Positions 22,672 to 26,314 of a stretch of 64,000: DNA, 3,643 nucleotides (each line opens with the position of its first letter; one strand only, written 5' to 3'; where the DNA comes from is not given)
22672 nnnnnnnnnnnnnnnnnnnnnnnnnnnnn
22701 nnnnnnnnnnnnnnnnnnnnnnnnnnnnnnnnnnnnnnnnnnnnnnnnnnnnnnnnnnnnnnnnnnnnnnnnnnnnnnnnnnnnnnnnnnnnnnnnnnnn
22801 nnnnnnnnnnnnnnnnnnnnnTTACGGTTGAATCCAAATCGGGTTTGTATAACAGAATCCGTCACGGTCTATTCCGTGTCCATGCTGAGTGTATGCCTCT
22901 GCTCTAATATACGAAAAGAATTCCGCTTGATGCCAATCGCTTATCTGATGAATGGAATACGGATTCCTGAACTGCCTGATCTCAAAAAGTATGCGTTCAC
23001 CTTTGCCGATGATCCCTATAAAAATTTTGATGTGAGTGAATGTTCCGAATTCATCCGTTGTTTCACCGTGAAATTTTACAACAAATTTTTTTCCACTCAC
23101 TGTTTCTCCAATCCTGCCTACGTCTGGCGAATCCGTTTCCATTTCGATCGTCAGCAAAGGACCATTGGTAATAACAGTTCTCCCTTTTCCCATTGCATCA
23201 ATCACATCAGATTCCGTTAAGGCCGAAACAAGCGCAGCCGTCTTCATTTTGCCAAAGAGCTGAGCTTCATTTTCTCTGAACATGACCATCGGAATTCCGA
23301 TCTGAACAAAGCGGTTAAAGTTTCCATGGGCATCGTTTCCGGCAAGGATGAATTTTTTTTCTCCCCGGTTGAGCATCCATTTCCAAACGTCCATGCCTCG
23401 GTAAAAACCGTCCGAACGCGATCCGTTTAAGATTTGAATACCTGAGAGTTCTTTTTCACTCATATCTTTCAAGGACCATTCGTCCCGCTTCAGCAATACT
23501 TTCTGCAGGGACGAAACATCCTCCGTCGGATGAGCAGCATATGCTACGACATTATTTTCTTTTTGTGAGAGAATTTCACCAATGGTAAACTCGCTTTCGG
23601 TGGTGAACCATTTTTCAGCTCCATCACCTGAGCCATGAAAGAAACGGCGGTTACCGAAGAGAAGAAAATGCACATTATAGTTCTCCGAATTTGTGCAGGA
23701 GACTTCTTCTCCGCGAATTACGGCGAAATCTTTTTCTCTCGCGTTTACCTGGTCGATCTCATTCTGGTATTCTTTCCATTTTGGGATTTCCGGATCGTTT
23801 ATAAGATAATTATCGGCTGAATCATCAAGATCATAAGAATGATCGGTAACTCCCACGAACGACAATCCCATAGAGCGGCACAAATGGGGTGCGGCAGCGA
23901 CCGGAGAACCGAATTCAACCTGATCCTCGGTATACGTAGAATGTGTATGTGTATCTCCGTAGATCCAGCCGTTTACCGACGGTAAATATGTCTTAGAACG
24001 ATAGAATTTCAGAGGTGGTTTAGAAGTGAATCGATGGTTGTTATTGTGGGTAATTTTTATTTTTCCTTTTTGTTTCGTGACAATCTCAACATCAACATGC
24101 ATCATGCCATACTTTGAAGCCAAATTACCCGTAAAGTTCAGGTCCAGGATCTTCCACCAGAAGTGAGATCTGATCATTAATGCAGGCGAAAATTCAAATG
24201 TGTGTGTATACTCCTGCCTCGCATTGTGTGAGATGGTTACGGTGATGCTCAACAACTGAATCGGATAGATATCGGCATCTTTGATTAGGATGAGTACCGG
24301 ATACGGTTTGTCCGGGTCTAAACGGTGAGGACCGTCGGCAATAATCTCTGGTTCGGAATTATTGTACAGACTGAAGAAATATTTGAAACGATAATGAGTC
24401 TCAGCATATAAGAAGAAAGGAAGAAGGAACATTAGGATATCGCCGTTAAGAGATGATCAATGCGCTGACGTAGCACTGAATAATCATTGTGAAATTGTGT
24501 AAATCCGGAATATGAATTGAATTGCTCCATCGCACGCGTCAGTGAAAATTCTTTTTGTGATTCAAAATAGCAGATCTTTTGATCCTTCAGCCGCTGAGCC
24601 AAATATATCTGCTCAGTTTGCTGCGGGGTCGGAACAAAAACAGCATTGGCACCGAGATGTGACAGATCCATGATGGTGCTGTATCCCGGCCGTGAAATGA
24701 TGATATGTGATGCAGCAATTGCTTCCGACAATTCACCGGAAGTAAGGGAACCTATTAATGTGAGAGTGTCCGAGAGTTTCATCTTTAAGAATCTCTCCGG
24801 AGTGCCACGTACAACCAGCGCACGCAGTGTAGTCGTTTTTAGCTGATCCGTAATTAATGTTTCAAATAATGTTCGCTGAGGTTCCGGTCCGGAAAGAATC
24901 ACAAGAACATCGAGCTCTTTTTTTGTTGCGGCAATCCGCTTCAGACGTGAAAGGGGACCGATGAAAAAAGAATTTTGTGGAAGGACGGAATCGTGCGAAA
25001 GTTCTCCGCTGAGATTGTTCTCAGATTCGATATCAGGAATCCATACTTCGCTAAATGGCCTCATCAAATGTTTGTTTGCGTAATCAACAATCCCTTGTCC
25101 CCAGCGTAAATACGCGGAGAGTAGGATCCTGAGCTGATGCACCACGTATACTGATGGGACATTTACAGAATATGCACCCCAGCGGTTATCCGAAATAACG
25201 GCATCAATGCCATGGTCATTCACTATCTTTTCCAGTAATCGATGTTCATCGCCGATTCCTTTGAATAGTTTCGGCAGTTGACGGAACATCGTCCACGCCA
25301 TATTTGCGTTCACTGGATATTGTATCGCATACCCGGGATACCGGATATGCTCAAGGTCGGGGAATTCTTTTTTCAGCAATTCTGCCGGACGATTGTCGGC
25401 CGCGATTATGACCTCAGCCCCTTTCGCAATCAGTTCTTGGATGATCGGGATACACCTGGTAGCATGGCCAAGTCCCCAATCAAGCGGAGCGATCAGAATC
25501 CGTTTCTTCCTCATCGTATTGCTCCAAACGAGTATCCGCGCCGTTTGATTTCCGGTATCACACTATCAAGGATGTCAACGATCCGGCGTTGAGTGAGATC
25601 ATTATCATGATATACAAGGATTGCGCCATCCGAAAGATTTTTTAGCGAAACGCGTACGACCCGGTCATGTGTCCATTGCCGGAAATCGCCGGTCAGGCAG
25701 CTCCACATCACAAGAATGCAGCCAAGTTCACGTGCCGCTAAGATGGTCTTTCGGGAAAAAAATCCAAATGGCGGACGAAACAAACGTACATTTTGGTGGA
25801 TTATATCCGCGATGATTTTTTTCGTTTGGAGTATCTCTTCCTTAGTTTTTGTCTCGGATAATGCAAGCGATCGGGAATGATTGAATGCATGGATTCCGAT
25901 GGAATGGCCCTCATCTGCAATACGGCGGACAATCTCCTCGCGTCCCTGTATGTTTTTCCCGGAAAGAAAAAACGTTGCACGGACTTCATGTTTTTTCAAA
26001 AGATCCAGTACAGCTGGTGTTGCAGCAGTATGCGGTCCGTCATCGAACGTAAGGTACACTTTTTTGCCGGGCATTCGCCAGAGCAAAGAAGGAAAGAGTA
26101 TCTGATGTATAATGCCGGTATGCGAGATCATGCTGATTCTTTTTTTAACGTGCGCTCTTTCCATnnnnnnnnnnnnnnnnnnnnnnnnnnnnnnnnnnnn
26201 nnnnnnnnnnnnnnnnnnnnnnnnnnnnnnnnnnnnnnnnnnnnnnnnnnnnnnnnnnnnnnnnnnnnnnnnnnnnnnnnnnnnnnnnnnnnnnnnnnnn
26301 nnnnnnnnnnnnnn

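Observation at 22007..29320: NodB/NodC-like deacetylase-synthase pair in a membrane glycoconjugate operon with a flippase-like protein, two further glycosyltransferases, a PHP phosphoesterase, a small barrel and an M50 protease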

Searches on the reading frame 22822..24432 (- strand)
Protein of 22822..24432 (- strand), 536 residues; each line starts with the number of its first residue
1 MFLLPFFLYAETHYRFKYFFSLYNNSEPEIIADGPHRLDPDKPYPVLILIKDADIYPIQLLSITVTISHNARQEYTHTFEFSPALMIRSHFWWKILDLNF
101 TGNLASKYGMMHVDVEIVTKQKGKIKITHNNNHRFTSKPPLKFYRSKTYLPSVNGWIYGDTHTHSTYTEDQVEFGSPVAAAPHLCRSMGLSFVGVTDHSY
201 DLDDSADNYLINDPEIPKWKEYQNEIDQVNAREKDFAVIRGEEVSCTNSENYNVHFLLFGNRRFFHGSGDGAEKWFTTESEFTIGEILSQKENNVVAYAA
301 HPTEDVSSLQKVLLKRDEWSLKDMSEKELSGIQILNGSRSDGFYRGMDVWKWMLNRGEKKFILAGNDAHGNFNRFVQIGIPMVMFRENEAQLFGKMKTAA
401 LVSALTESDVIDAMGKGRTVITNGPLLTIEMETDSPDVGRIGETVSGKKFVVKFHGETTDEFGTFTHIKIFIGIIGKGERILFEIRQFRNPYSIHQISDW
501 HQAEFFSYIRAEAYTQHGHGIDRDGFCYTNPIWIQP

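Call 4: search_protein_families(library=pfam, proteins=[window:22822-24432:-], max_evalue=0.01)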
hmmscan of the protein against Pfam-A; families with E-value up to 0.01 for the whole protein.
window:22822-24432:- (536 aa): 0 families

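Call 5: search_protein_families(library=ncbifam, proteins=[window:22822-24432:-], max_evalue=0.01)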
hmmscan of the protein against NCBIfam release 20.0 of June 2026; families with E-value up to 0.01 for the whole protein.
window:22822-24432:- (536 aa): 3 families
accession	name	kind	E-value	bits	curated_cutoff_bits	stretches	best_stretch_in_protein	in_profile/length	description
NF038032.1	CehA_McbA_metalo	domain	2.5e-22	79.7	80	1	155-535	1-315/315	CehA/McbA family metallohydrolase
NF006375.0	PRK08609.1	equivalog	0.0007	18.3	426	1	157-246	335-414/571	DNA polymerase/3'-5' exonuclease PolX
NF005928.0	PRK07945.1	equivalog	0.0029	17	250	1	157-246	98-177/337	PHP domain-containing protein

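Call 25: find_homologous_proteins(query=window:22822-24432:-, max_evalue=0.00001)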
Query window:22822-24432:- (536 aa): 1777 proteins with E <= 0.00001 among 7397 candidates; the best 120 are listed.
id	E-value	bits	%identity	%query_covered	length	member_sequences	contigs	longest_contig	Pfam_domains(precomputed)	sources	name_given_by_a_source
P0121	0.0e+0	1258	99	100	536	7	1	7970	-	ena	-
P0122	0.0e+0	1087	83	100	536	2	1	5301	-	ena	-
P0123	4.0e-295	998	76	100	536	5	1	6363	-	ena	-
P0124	3.8e-280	948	71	100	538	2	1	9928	-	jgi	jgi:hypothetical protein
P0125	3.2e-279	945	70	100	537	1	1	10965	-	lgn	-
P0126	2.2e-278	942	71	100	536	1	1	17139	-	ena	-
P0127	8.7e-278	940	72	100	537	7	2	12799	-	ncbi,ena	-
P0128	2.2e-277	939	71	100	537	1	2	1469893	-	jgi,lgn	jgi:hypothetical protein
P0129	3.3e-277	939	71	100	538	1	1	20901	-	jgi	jgi:hypothetical protein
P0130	1.7e-273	926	70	100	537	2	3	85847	-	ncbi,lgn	-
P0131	6.8e-272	921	69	100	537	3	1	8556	-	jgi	-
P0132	1.4e-270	917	71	100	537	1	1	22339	-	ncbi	ncbi:MAG: PHP domain-containing protein [Bacteroidota bacterium]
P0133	2.1e-268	909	70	100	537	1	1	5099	-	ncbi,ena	-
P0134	3.9e-265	899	69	100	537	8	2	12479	-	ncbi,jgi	jgi:hypothetical protein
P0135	4.8e-264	895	68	100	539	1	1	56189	-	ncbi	-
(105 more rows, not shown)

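Call 36: predict_structure(alignment_id=A2)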
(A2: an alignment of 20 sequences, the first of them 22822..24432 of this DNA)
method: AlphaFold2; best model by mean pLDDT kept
length: 536 residues; sequences in the alignment: 20
mean_pLDDT: 83.3   pTM: 0.87
mean pLDDT of the five models: 83.3, 83.2, 81.6, 80.6, 79.7
residues with pLDDT >= 90: 299; 70-90: 136; 50-70: 47; < 50: 54
segments of 3 or more residues with pLDDT < 50: 1-24, 202-204, 206-208, 270-276, 371-386
pLDDT, mean of each block of 10 residues (from residue 1): 38 39 64 91 92 89 96 94 92 92 92 95 91 72 94 95 73 74 93 83 50 67 92 95 87 90 71 52 90 93 73 77 92 83 90 92 76 42 51 89 96 97 95 88 93 96 96 87 91 94 92 95 93 93
secondary structure, 60 per line:
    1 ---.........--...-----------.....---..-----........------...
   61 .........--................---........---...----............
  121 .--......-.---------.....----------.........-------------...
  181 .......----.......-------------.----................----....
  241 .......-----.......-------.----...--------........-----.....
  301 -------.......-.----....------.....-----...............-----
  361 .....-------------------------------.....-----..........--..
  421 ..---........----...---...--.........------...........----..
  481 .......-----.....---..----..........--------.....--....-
elements in order: H4-12 E29-33 E44-51 E58-69 E72-87 E91-98 E109-121 E124-129 E141-145 E156-164 H178-187 E192-198 H217-232 E237-247 E253-259 H284-290 E296-300 H308-314 H321-324 E331-335 H341-355 E361-365 E397-401 H407-416 E419-422 E426-433 E438-440 E444-446 E449-457 E464-474 E479-487 E493-497 E507-516 E525-529 E532-535

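Call 38: fold_search(model_id=the predicted structure, library=pdb)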
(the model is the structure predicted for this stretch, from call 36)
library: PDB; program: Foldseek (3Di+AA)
matches with E <= 10: 1782; with E <= 0.001: 97
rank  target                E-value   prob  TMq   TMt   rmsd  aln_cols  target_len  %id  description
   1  3wnn_A                1.4e-07  0.99  0.18  0.14  26.2       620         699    8  D308A mutant of Bacillus circulans T-3040 cycloisomaltooligosaccharide glucanotransferase complexed with isomaltooctao (released 2014-02-05)
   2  3wnn_B                1.5e-07  0.98  0.17  0.14  24.4       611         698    8  D308A mutant of Bacillus circulans T-3040 cycloisomaltooligosaccharide glucanotransferase complexed with isomaltooctao (released 2014-02-05)
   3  5t9g_B                1.7e-07  0.98  0.18  0.13  19.7       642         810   10  Crystal structure of BuGH2Cwt in complex with Galactoisofagomine (released 2017-09-13)
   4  3wnp_A                3.1e-07  0.97  0.17  0.14  24.8       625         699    9  D308A, F268V, D469Y, A513V, and Y515S quintuple mutant of Bacillus circulans T-3040 cycloisomaltooligosaccharide gluca (released 2014-02-05)
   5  5t9a_A                3.2e-07  0.96  0.16  0.13  20.1       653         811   10  Crystal structure of BuGH2Cwt (released 2017-09-13)
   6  3wnk                  4.3e-07  0.98  0.18  0.15  25.1       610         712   10  Crystal Structure of Bacillus circulans T-3040 cycloisomaltooligosaccharide glucanotransferase (released 2014-02-05)
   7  8q2h                  4.6e-07  0.93  0.16  0.09  24.0       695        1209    9  beta-galactosidase from Bacillus circulans (released 2024-10-16)
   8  5axh_B                4.9e-07  0.98  0.18  0.17  20.7       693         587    8  Crystal structure of thermophilic dextranase from Thermoanaerobacter pseudethanolicus, D312G mutant in complex with is (released 2015-11-11)
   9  6dxu_A                5.4e-07  0.96  0.17  0.13  18.1       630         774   10  Crystal Structure of Parabacteroides merdae Beta-Glucuronidase (GUS) (released 2019-02-27)
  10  5axh_A                6.5e-07  0.97  0.18  0.17  22.6       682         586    8  Crystal structure of thermophilic dextranase from Thermoanaerobacter pseudethanolicus, D312G mutant in complex with is (released 2015-11-11)
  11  5axg_A                7.3e-07  0.97  0.18  0.17  22.1       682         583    9  Crystal structure of thermophilic dextranase from Thermoanaerobacter pseudethanolicus (released 2015-11-11)
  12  5x7g                  7.7e-07  0.96  0.18  0.15  23.7       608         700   10  Crystal Structure of Paenibacillus sp. 598K cycloisomaltooligosaccharide glucanotransferase (released 2017-04-26)
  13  3wno_A                1.1e-06  0.93  0.16  0.14  23.7       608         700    8  D308A mutant of Bacillus circulans T-3040 cycloisomaltooligosaccharide glucanotransferase complexed with cycloisomalto (released 2014-02-05)
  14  5axg_B                1.3e-06  0.96  0.18  0.17  22.4       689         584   10  Crystal structure of thermophilic dextranase from Thermoanaerobacter pseudethanolicus (released 2015-11-11)
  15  5t9g_A                1.5e-06  0.92  0.17  0.13  19.5       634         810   12  Crystal structure of BuGH2Cwt in complex with Galactoisofagomine (released 2017-09-13)
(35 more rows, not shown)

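Call 39: search_solved_structures(query=A2, max_evalue=1)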
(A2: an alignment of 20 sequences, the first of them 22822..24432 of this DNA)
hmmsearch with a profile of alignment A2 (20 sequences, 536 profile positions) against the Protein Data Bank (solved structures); distinct sequences matched with E-value up to 1: 3.
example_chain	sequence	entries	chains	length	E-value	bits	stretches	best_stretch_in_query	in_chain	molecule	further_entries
3au2_A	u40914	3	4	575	0.59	11.8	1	149-198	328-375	DNA polymerase beta family (X family)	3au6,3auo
3b0y_A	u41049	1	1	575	0.59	11.8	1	149-198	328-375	DNA polymerase beta family (X family)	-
3b0x_A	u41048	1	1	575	0.59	11.7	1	149-198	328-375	DNA polymerase beta family (X family)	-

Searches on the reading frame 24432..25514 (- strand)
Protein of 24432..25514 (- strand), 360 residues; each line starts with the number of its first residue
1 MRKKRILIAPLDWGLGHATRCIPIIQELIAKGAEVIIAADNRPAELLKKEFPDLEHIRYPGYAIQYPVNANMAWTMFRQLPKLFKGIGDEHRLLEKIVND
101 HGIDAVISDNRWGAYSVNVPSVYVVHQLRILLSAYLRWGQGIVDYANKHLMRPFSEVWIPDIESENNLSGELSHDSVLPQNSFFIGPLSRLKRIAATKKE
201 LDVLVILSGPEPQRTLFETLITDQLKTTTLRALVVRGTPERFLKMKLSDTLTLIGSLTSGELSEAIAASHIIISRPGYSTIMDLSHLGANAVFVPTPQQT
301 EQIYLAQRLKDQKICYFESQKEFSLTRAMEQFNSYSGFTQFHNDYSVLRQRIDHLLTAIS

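Call 4: search_protein_families(library=pfam, proteins=[window:24432-25514:-], max_evalue=0.01)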
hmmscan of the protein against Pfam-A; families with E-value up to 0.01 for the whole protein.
window:24432-25514:- (360 aa): 2 families
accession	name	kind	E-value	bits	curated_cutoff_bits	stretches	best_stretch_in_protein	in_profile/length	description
PF04101.22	Glyco_tran_28_C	-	5e-11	43.4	22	1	261-326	64-131/166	Glycosyltransferase family 28 C-terminal domain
PF13528.12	Glyco_trans_1_3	-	2e-08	34.2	25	1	13-316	10-302/322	Glycosyl transferase family 1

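Call 5: search_protein_families(library=ncbifam, proteins=[window:24432-25514:-], max_evalue=0.01)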
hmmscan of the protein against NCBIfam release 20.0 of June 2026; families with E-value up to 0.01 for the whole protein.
window:24432-25514:- (360 aa): 3 families
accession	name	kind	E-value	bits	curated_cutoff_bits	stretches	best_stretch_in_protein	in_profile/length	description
TIGR00661.1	MJ1255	subfamily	4.6e-13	49.1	195.9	1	5-328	1-307/321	MJ1255/VC2487 family glycosyltransferase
TIGR01133.1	murG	equivalog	1.4e-09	37.5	250.25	1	257-331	244-319/353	undecaprenyldiphospho-muramoylpentapeptide beta-N-acetylglucosaminyltransferase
NF041548.1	PssE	equivalog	0.0094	15.9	120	0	260-353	50-143/146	PssE/Cps14G family polysaccharide biosynthesis glycosyltransferase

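Call 54: search_solved_structures(query=window:24432-25514:-, max_evalue=0.1)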
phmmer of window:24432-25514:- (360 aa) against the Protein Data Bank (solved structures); distinct sequences matched with E-value up to 0.1: 0.

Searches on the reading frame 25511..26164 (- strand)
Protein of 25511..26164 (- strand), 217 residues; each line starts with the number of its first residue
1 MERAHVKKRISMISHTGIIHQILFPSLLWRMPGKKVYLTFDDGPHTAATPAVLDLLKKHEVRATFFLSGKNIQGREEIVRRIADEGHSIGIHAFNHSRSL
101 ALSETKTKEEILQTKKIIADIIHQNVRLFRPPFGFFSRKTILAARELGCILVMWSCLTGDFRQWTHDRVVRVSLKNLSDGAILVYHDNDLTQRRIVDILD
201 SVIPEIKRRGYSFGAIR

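Call 4: search_protein_families(library=pfam, proteins=[window:25511-26164:-], max_evalue=0.01)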
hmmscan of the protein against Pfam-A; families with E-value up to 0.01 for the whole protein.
window:25511-26164:- (217 aa): 1 family
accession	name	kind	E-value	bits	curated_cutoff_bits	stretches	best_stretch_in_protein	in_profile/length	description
PF01522.26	Polysacc_deac_1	-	4.3e-37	127.3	23.1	1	32-149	5-121/124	Polysaccharide deacetylase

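Call 5: search_protein_families(library=ncbifam, proteins=[window:25511-26164:-], max_evalue=0.01)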
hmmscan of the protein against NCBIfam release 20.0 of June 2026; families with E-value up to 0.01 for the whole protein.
window:25511-26164:- (217 aa): 10 families
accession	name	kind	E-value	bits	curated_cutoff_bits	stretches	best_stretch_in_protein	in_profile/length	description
TIGR02764.1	spore_ybaN_pdaB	equivalog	1e-42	146.1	237.4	1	33-216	5-187/191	polysaccharide deacetylase family sporulation protein PdaB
NF045821.1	PgAcgDacpgdA1_Bac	equivalog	9.9e-39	132.9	400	1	35-214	89-269/282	peptidoglycan-N-acetylglucosamine deacetylase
TIGR02884.1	spore_pdaA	equivalog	6.8e-38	130.6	298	1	34-216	37-220/224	delta-lactam-biosynthetic de-N-acetylase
TIGR04243.1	nodulat_NodB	equivalog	1.4e-34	119.3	240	1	34-192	2-161/197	chitooligosaccharide deacetylase NodB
NF045820.1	PgAcgDacpgdA_Strep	equivalog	7.4e-34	117.3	800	1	34-216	268-444/463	peptidoglycan-N-acetylglucosamine deacetylase PgdA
TIGR02873.1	spore_ylxY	hypoth_equivalog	6.8e-33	114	391.5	1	50-216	101-263/268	probable sporulation protein, polysaccharide deacetylase family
NF045822.1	PgAcgDacpgdA2_Bac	equivalog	6.1e-25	88.1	400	1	34-213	70-255/274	peptidoglycan-N-acetylglucosamine deacetylase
TIGR03006.1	pepcterm_polyde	equivalog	3.3e-16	59.2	276.2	1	49-143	36-130/272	XrtA system polysaccharide deacetylase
NF011923.2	PRK15394.1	equivalog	2.4e-06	27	382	1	69-127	82-145/294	4-deoxy-4-formamido-L-arabinose-phosphoundecaprenol deformylase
NF050820.1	PolSacchBiosHfsH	equivalog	8.6e-06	25.6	400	1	36-145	36-154/249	oligosaccharide deacetylase HfsH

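Call 80: search_dna_similar(query=window:25511-26131:-, collection=plasmids, mode=protein, max_evalue=0.00001, max_rows=25)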
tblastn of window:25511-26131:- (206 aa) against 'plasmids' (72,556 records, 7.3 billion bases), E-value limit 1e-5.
Records with a match: 619; places in all: 713; records where one place covers at least 80% of the query: 536.
Best place of each record, by identity: <60% 619.
By first word of the organism name: Bacillus 143; Rhizobium 137; Sinorhizobium 77; Streptomyces 29; Bradyrhizobium 18; Priestia 12; Clostridium 12; Azospirillum 12; Enterococcus 10; Burkholderia 10; and 77 more.
By predicted mobility (MOB-suite, as given by PLSDB): non-mobilizable 310; conjugative 269; mobilizable 40.
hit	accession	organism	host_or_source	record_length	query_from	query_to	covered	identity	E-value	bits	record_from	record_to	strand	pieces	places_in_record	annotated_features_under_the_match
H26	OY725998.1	Phocaeicola massiliensis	-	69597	1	202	98%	36.1%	1e-28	119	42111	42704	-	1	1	record has no annotation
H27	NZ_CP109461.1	Streptomyces sp. NBC_01454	-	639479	1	206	100%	34.0%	6e-29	120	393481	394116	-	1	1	polysaccharide deacetylase family protein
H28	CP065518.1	Stenotrophomonas rhizophila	Kandelia candel (mangrove),cell culture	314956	23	205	89%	36.8%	1e-29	121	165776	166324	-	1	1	none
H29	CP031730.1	Stenotrophomonas rhizophila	Nusuttodinium aeruginosum,whole organism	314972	23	205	89%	36.8%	1e-29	121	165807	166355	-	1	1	polysaccharide deacetylase family protein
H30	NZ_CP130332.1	Lysinibacillus fusiformis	Winter wheat (Triticum ...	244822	23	205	89%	36.8%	2e-29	121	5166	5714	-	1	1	polysaccharide deacetylase family protein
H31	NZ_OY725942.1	Bacteroides finegoldii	-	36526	12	202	93%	35.2%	5e-25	108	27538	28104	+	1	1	polysaccharide deacetylase family protein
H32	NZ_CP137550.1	Streptomyces sp. N50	Selaginella tamariscina,cell ...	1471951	1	206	100%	32.5%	8e-25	108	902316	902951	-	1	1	record has no annotation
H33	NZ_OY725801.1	Parabacteroides distasonis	-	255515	1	202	98%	33.2%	3e-27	115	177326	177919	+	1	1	polysaccharide deacetylase family protein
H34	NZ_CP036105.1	Bacillus mycoides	cell culture,soil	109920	22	205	89%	36.2%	7e-30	122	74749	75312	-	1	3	polysaccharide deacetylase family protein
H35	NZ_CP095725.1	Listeria innocua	Homo sapiens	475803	11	206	95%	33.7%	3e-31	126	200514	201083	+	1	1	polysaccharide deacetylase family protein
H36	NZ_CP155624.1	Bacillus paramobilis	Canis lupus familiaris,adipose,leg wound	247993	22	205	89%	35.6%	5e-30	123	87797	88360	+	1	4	polysaccharide deacetylase family protein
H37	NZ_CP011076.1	Brevibacillus laterosporus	Oryza sativa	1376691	17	202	90%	35.1%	1e-33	133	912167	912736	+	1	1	none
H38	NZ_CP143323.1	Cetobacterium somerae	intestine of Yellow Catfish,pure culture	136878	23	202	87%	35.9%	3e-28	117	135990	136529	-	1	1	polysaccharide deacetylase family protein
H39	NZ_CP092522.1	Cetobacterium somerae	Danio rerio,tissue sample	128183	23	202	87%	35.9%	6e-28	117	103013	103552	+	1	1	polysaccharide deacetylase family protein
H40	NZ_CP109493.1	Streptomyces sp. NBC_01435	-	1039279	1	205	94%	32.7%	3e-13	119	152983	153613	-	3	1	record has no annotation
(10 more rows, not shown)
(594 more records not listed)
